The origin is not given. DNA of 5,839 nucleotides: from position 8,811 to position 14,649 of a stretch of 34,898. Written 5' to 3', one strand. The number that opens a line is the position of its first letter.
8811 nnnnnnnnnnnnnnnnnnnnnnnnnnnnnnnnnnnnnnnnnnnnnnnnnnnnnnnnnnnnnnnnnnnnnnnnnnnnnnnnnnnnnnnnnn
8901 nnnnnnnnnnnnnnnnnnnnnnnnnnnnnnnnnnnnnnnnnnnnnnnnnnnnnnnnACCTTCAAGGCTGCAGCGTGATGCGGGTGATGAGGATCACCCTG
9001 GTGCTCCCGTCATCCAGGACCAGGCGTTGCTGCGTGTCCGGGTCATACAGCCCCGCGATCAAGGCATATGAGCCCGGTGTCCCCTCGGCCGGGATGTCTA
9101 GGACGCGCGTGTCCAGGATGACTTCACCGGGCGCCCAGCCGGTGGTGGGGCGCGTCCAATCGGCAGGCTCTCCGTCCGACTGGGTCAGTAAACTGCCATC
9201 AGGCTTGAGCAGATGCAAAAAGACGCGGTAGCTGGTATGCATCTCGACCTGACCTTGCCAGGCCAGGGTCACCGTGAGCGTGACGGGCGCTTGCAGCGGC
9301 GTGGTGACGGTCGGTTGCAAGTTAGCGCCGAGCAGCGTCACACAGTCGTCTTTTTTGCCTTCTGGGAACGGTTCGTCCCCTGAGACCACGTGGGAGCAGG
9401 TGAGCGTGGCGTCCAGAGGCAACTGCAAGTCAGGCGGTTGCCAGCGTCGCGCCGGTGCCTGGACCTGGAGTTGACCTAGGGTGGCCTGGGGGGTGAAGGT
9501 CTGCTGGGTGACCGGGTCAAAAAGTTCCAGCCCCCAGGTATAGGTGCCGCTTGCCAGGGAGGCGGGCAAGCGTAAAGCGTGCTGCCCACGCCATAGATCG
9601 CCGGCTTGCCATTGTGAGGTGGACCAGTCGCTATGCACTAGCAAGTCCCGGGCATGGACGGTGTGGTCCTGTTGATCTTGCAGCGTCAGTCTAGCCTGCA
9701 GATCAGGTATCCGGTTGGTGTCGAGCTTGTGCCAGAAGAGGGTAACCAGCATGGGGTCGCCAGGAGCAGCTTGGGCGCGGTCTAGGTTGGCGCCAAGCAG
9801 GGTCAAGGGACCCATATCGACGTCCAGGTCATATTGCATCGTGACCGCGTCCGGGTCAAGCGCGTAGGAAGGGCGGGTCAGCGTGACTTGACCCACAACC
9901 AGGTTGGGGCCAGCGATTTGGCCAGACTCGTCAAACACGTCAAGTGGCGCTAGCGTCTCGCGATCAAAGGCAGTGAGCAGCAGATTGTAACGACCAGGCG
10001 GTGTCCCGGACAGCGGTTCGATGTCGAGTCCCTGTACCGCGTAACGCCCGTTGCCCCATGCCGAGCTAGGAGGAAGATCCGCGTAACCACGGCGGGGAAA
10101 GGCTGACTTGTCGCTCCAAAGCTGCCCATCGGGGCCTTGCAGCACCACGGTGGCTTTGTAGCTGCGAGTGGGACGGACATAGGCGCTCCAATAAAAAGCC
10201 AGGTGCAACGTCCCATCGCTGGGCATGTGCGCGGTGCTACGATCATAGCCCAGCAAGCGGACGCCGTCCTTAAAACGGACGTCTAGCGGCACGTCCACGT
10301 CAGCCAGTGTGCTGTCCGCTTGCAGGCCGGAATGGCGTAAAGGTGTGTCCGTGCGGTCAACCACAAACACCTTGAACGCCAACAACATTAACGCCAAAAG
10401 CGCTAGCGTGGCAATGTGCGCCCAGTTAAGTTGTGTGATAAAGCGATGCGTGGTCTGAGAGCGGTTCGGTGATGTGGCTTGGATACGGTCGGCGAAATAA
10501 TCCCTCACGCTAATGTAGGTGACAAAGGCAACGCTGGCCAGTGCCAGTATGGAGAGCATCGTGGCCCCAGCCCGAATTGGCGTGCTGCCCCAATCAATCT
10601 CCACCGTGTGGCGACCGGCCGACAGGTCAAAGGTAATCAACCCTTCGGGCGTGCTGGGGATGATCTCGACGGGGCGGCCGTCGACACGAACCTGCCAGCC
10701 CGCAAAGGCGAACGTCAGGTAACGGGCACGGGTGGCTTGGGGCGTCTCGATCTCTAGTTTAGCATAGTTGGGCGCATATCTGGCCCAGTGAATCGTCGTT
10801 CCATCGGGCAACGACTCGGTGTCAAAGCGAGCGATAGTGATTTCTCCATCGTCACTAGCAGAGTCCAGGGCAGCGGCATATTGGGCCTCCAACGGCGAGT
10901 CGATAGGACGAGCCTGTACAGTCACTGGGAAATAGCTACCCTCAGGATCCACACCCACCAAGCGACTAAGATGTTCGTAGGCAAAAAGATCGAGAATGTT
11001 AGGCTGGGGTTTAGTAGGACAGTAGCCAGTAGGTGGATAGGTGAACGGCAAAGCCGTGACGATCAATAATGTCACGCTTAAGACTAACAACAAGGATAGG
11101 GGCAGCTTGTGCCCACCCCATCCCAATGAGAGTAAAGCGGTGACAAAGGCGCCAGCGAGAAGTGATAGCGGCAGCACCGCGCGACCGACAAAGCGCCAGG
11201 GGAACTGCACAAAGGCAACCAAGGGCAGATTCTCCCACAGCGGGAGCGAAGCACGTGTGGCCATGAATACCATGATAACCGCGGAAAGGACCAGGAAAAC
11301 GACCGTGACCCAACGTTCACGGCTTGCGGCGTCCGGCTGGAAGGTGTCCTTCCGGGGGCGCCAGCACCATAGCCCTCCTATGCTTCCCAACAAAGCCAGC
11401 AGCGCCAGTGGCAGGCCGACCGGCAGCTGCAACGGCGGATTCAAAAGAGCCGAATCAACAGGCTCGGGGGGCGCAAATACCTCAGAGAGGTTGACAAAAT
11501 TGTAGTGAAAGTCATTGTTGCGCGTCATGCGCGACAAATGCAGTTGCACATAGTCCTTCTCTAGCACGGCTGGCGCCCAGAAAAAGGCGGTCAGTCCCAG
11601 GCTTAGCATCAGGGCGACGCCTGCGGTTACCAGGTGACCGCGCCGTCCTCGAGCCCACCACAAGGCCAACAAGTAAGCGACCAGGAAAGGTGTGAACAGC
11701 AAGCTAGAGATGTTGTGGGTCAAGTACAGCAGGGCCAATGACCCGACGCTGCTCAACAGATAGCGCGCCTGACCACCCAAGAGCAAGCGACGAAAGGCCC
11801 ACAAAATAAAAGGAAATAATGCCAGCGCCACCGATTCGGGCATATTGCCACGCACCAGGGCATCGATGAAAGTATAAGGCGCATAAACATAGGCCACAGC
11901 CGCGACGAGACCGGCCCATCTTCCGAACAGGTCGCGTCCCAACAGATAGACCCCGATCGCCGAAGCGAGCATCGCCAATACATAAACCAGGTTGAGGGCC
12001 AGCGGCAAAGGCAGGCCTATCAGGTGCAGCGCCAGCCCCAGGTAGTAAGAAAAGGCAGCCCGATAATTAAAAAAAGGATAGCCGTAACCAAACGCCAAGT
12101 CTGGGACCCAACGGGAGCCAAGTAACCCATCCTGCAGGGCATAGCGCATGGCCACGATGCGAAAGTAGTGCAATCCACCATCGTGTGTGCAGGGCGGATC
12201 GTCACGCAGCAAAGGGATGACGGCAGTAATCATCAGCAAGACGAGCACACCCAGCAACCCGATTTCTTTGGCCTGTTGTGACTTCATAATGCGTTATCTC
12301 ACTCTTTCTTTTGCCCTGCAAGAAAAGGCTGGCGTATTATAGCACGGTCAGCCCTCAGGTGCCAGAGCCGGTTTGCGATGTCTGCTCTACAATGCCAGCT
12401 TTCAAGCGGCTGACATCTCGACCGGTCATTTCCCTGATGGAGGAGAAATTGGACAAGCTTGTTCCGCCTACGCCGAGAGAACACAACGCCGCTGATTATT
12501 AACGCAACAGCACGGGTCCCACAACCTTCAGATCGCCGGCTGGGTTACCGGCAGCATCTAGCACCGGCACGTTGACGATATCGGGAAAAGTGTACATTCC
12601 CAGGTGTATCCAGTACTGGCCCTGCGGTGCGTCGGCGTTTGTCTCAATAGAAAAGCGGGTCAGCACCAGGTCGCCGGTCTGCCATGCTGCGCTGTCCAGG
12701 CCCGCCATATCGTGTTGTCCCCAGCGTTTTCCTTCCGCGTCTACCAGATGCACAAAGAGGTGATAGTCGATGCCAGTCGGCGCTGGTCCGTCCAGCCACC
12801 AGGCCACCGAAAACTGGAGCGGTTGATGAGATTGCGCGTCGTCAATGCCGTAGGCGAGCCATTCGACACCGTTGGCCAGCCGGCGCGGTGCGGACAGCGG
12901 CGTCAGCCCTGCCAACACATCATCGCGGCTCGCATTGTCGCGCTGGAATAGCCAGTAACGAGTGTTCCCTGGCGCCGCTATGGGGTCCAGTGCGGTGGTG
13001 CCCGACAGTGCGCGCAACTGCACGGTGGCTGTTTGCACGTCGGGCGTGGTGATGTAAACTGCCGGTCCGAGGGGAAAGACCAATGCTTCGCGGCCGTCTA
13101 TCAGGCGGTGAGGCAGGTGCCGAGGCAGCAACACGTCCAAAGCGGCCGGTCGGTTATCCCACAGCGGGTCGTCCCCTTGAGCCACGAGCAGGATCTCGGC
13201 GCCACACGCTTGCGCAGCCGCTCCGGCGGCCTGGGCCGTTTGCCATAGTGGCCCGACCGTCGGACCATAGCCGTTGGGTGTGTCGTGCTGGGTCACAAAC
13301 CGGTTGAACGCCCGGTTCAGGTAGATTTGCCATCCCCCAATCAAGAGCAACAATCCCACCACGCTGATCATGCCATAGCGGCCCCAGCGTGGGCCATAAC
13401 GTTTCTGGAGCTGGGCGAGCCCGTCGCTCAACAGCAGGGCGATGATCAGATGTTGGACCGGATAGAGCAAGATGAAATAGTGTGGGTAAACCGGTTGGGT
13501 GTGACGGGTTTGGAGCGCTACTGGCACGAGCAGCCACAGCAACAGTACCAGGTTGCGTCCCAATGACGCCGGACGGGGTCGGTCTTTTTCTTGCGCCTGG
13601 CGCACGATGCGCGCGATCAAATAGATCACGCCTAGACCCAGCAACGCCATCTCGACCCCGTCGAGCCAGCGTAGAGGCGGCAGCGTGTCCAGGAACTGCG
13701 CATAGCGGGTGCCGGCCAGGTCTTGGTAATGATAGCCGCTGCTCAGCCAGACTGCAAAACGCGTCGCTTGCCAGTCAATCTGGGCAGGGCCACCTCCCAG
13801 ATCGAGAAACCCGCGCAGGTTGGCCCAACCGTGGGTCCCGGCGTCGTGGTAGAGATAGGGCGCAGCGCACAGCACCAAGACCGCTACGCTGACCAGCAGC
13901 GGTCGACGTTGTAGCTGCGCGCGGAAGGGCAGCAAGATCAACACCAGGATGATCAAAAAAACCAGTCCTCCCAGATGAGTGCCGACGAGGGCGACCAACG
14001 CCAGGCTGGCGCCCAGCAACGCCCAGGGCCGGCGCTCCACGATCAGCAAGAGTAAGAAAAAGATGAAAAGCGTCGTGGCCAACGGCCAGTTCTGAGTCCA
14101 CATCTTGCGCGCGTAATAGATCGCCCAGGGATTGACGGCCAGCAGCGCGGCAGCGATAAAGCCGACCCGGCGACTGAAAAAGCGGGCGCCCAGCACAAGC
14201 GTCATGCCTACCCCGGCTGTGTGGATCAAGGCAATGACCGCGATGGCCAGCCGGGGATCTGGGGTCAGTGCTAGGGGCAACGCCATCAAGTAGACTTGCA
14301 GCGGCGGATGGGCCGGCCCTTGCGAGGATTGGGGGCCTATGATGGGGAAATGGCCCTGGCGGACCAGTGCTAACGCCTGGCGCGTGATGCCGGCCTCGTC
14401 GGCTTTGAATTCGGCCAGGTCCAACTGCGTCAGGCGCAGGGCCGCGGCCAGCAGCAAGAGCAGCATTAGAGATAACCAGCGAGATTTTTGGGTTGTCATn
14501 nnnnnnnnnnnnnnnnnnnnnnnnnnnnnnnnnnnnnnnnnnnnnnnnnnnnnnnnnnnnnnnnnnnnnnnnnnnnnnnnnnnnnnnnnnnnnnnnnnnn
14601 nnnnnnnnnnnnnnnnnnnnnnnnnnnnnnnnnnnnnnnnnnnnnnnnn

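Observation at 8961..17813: Three tandem GT-C-type membrane glycosyltransferase-like paralogs carrying seven copies of one ~120-aa extracytoplasmic module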

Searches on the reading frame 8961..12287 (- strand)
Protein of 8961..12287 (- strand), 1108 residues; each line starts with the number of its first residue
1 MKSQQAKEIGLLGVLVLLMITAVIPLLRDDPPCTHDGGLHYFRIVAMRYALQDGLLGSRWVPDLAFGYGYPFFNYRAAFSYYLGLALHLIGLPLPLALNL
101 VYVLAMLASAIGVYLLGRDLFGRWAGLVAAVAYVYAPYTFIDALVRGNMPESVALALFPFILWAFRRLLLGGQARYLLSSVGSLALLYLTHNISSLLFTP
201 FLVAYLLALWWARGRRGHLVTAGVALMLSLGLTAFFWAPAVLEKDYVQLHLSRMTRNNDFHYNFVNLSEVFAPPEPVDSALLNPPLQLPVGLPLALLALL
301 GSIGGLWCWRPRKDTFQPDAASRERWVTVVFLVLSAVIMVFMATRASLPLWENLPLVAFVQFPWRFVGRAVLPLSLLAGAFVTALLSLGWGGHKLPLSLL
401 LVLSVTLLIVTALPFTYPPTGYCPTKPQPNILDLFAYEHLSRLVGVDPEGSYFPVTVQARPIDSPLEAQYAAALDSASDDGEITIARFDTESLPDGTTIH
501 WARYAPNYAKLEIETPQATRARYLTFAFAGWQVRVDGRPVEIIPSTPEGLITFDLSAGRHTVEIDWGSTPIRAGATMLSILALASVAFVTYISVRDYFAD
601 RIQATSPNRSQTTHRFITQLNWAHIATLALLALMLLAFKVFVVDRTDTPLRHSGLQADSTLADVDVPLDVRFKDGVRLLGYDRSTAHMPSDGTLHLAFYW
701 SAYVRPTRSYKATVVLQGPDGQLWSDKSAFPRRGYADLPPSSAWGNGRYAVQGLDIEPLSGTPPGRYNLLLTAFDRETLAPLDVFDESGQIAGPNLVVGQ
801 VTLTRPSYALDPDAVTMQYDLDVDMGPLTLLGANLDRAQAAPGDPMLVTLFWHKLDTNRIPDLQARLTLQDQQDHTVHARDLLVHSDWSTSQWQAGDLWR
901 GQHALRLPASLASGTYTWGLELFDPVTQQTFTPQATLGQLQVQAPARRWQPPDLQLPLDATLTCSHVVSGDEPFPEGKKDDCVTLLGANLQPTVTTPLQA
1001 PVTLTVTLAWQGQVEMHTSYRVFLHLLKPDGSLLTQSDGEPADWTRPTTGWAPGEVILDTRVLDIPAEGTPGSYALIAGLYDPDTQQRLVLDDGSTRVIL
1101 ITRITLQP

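Call 3: search_protein_families(library=pfam, proteins=[window:8961-12287:-], max_evalue=0.1)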
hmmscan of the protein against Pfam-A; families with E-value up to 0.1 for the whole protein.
window:8961-12287:- (1108 aa): 4 families
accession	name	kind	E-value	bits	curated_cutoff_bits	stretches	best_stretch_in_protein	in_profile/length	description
PF10131.15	PTPS_related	-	8e-15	54.8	26.4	1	73-415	1-306/621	6-pyruvoyl-tetrahydropterin synthase related domain; membrane protein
PF13231.12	PMT_2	-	3.3e-06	27.8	26.1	1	81-228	8-151/160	Dolichyl-phosphate-mannose-protein mannosyltransferase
PF16116.10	DUF4832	-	0.025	14.8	29.2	0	864-928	143-203/216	Domain of unknown function (DUF4832)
PF09586.16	YfhO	-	0.081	11.7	28.5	1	529-566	787-823/835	Bacterial membrane protein YfhO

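Call 4: search_protein_families(library=ncbifam, proteins=[window:8961-12287:-], max_evalue=0.1)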
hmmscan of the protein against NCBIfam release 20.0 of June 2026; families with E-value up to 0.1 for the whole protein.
window:8961-12287:- (1108 aa): 2 families
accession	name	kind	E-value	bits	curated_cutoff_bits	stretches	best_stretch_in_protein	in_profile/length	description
NF047589.1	GlcsyltransPgfM1Strep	equivalog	3e-05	22.3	1400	1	529-590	892-951/955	glycosyltransferase PgfM1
NF047590.1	GlcsyltransPgfM2Strep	equivalog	0.00013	20.3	1500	1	509-585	795-872/884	glycosyltransferase PgfM2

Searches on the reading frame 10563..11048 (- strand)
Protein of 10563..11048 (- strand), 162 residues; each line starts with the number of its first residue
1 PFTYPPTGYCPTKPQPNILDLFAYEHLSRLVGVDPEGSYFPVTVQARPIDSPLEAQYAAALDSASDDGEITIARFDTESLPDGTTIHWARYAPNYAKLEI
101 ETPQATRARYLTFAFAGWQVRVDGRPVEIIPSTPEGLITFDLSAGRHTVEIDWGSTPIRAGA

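Call 68: search_protein_families(library=pfam, proteins=[window:10563-11048:-], max_evalue=1)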
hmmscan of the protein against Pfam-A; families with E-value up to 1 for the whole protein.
seq(162 aa): 1 family
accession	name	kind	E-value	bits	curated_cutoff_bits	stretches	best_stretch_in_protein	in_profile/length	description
PF09586.16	YfhO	-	0.0048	15.8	28.5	1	116-152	787-822/835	Bacterial membrane protein YfhO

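Call 69: search_solved_structures(query=window:10563-11048:-, max_evalue=1)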
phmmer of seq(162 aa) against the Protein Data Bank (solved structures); distinct sequences matched with E-value up to 1: 3.
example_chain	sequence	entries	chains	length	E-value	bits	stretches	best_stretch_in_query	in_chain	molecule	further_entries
7ue2_A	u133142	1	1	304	5.9e-06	29.8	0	101-137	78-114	RPB_PLP3_R6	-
9qs0_A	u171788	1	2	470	0.28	14.6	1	6-52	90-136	FUS1p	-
5fu5_A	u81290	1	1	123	0.63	13.4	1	98-149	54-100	CBM77-RFPL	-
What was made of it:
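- Tried and rejected: C 414-575 also gave no informative PDB sequence hit; its one hit, to a designed repeat protein, was judged spurious (calls 68, 69).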

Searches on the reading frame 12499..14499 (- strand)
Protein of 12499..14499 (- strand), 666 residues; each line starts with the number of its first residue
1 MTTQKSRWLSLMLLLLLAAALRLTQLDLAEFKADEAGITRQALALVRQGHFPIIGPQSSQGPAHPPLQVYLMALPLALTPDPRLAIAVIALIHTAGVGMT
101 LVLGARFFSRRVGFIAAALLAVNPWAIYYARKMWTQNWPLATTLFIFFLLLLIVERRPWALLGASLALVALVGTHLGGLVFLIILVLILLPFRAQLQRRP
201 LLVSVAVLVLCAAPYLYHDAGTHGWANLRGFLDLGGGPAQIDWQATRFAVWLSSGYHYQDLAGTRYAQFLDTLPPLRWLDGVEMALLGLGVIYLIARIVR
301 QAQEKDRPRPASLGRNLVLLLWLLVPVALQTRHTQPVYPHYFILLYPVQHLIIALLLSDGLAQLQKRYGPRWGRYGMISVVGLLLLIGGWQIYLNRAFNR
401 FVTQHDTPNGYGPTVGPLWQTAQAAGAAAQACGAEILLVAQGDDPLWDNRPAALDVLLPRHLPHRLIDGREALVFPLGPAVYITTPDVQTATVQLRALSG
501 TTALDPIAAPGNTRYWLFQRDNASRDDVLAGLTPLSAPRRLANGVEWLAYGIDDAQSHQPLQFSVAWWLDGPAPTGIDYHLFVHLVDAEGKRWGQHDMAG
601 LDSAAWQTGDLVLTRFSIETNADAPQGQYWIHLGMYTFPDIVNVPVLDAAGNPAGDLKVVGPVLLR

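Call 3: search_protein_families(library=pfam, proteins=[window:12499-14499:-], max_evalue=0.1)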
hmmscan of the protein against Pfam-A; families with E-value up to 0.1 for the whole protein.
window:12499-14499:- (666 aa): 1 family
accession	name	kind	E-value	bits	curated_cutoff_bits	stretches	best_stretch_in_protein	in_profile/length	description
PF13231.12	PMT_2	-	5.9e-07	30.3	26.1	1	64-217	2-159/160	Dolichyl-phosphate-mannose-protein mannosyltransferase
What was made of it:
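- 12499..14499 (-): Gene B, 666 aa. ArnT-like GT-C (PMT_2) with D34-E35 (nt 14395-14400), a soluble middle region and one C-terminal module. PMT_2 30.3 bits against a 26.1 cut-off (call 3).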

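Call 4: search_protein_families(library=ncbifam, proteins=[window:12499-14499:-], max_evalue=0.1)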
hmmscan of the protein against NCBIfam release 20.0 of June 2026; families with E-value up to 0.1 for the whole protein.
window:12499-14499:- (666 aa): 1 family
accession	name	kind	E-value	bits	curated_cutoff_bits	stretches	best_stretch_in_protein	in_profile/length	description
TIGR03663.1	TIGR03663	subfamily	1.1e-05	24.7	126.25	1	11-175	4-162/435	flippase activity-associated protein Agl23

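Call 62: find_homologous_proteins(query=window:12499-14499:-, max_evalue=0.00001)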
Query window:12499-14499:- (666 aa): 65 proteins with E <= 0.00001 among 8000 candidates.
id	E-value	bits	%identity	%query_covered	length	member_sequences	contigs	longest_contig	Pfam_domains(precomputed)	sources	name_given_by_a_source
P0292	0.0e+0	1502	100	100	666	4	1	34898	PF13231.13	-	-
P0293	2.3e-284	963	65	97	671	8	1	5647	PF13231.13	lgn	-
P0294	2.8e-281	953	64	96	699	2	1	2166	PF13231.13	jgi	jgi:4-amino-4-deoxy-L-arabinose transferase-like glycosyltransferase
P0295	1.6e-278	944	63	96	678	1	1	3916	PF13231.13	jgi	jgi:4-amino-4-deoxy-L-arabinose transferase-like glycosyltransferase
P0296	2.6e-276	937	64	97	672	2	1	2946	PF13231.13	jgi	jgi:hypothetical protein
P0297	1.2e-275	934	65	97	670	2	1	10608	-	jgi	jgi:hypothetical protein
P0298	1.5e-275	934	64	97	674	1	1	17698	PF13231.13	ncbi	-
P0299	6.9e-272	922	62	97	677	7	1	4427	PF13231.13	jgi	jgi:4-amino-4-deoxy-L-arabinose transferase-like glycosyltransferase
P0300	1.4e-269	914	62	97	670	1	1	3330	PF13231.13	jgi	jgi:4-amino-4-deoxy-L-arabinose transferase-like glycosyltransferase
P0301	6.4e-269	912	62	97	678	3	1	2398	PF13231.13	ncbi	-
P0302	1.2e-266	905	65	96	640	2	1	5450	PF13231.13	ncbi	ncbi:MAG: glycosyltransferase family 39 protein, partial [Anaerolineae bacterium]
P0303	5.3e-265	899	61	96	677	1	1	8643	PF13231.13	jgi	jgi:4-amino-4-deoxy-L-arabinose transferase-like glycosyltransferase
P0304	2.9e-262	890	61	96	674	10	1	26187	PF13231.13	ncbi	-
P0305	1.5e-260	885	60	98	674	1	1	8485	PF13231.13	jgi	-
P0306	3.1e-256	870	59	98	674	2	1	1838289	PF13231.13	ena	-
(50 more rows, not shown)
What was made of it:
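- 12499..14499 (-): 65 homologues at 28-65% identity, mostly ~650-700 aa and 40-65% identical; named ones are ArnT-like or GT39 (call 62).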

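Call 64: find_encoding_contigs(protein=P0306, flank=10000, max_places=2)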
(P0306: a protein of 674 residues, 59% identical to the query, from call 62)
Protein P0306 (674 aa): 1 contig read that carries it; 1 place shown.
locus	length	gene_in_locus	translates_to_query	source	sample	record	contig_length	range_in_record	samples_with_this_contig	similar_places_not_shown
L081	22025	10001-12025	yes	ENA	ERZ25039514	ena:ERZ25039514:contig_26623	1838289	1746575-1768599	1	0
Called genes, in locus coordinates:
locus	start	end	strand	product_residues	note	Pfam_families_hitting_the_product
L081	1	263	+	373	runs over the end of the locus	PF03417:AAT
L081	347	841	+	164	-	PF00583:Acetyltransf_1, PF13508:Acetyltransf_7 (weak)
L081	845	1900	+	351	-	PF02388:FemAB, PF13480:Acetyltransf_6, PF02388:FemAB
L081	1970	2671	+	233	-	PF00072:Response_reg, PF00486:Trans_reg_C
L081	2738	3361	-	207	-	-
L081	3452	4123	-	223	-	-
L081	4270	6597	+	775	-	PF23139:OB_YrrC, PF10391:DNA_pol_lambd_f (faint), PF14520:HHH_5 (faint), PF14490:HHH_RecD2, PF13245:AAA_19, PF13604:AAA_30, PF18335:SH3_13, PF13538:UvrD_C_2, +2 more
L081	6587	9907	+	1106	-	-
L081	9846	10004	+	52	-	-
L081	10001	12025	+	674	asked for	PF13231:PMT_2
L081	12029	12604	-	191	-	PF01022:HTH_5, PF12840:HTH_20, PF09860:DUF2087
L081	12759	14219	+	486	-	PF00884:Sulfatase, PF16347:SGSH_C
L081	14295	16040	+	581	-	PF00664:ABC_membrane, PF00005:ABC_tran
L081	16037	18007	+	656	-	PF00664:ABC_membrane, PF00005:ABC_tran, PF02463:SMC_N (faint), PF13401:AAA_22 (weak)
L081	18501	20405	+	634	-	PF00664:ABC_membrane, PF00005:ABC_tran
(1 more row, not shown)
